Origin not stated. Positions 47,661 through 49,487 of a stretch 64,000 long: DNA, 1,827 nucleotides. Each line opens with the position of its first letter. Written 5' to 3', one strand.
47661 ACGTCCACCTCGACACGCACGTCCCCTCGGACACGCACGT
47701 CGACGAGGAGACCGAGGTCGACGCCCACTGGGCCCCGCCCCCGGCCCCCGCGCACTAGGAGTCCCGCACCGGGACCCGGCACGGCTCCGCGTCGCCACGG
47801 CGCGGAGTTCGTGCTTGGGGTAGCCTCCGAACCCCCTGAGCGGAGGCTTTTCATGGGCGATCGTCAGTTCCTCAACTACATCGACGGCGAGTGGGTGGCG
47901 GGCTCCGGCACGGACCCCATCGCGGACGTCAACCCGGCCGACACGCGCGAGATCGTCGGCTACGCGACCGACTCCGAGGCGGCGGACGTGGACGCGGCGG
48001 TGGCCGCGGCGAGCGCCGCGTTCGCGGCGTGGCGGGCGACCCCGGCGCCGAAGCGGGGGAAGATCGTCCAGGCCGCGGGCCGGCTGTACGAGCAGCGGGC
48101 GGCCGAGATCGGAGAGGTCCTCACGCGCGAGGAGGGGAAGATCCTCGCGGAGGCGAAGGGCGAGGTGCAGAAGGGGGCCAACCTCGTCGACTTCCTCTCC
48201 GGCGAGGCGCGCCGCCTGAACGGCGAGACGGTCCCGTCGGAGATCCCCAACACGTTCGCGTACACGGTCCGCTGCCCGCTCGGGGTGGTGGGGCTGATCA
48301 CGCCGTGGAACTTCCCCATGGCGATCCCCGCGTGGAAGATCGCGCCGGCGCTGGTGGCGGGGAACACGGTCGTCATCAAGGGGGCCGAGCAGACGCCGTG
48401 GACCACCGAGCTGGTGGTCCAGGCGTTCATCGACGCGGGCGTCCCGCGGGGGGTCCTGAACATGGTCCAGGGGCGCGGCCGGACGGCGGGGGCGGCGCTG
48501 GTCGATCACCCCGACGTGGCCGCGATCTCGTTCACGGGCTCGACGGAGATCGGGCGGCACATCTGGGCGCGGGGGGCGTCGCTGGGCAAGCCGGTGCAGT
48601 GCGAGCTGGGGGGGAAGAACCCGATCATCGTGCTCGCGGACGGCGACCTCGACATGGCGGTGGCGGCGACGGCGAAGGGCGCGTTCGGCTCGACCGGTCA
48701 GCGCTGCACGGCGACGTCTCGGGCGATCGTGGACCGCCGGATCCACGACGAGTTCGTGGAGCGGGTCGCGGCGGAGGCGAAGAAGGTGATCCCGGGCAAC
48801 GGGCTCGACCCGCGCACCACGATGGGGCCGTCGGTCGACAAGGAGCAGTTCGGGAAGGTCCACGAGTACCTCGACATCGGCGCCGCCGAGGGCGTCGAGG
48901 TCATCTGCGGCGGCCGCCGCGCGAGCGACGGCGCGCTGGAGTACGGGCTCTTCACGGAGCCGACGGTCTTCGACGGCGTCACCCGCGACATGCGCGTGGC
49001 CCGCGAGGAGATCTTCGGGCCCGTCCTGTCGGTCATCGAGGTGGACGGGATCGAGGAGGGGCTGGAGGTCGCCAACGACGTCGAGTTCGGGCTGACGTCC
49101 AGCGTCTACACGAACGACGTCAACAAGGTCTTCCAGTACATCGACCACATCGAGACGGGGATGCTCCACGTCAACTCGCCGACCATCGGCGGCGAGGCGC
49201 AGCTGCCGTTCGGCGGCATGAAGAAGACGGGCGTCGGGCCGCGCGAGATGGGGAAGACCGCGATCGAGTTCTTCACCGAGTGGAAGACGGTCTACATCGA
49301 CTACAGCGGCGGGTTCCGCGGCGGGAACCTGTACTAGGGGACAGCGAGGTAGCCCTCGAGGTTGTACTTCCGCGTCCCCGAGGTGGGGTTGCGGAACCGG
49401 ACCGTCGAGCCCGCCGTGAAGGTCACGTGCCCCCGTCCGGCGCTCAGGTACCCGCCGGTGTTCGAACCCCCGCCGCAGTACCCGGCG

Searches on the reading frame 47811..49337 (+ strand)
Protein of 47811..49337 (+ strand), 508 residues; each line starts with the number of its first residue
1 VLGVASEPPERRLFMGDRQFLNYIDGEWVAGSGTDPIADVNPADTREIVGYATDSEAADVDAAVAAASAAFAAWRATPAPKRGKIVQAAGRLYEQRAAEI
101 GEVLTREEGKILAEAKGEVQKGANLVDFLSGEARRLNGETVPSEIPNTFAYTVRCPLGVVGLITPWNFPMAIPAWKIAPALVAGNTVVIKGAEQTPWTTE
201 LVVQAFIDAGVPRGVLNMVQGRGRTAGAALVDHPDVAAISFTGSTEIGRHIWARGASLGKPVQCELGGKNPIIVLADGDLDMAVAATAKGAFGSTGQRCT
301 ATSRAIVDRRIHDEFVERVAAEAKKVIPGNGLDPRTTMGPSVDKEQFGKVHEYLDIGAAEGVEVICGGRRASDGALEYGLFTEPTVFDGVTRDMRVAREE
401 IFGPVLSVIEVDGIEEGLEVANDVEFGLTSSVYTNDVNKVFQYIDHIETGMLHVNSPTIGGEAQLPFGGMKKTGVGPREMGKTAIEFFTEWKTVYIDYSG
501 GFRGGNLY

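Call 38: search_protein_families(library=pfam, proteins=[window:47811-49337:+], max_evalue=0.0001)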
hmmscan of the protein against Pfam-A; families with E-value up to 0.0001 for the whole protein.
window:47811-49337:+ (508 aa): 1 family
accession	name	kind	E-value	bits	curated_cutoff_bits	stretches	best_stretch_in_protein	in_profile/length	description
PF00171.27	Aldedh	-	1.8e-171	571.2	23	1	28-494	1-461/461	Aldehyde dehydrogenase family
